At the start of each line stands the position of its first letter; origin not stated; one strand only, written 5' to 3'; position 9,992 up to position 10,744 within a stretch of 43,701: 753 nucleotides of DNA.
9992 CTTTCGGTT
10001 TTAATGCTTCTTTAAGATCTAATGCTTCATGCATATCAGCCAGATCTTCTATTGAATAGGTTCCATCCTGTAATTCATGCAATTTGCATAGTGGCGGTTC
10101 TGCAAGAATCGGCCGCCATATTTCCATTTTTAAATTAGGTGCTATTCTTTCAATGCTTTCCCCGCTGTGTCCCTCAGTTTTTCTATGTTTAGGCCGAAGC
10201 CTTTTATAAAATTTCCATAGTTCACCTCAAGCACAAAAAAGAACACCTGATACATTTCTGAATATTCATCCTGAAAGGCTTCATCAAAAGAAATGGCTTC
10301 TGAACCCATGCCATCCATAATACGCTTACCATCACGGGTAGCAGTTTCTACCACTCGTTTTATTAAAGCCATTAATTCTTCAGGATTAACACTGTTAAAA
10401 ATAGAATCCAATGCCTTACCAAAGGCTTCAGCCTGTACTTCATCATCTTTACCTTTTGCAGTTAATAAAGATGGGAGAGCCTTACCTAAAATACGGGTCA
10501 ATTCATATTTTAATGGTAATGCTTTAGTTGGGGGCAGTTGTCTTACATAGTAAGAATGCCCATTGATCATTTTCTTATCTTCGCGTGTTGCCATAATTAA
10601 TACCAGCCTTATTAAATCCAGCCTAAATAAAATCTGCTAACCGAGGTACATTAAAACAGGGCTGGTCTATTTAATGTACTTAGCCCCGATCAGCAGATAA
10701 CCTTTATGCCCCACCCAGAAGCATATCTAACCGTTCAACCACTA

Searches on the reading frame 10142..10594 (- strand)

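Call 81: search_protein_families(library=pfam, proteins=[window:10142-10594:-], max_evalue=0.001)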
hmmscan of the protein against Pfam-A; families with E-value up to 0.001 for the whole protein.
window:10142-10594:- (150 aa): 1 family
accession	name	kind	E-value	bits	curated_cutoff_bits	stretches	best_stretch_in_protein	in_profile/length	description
PF21822.3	Phage_TAC_15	-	1.7e-23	83.9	22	1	11-133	1-126/127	Phage tail assembly chaperone protein, TAC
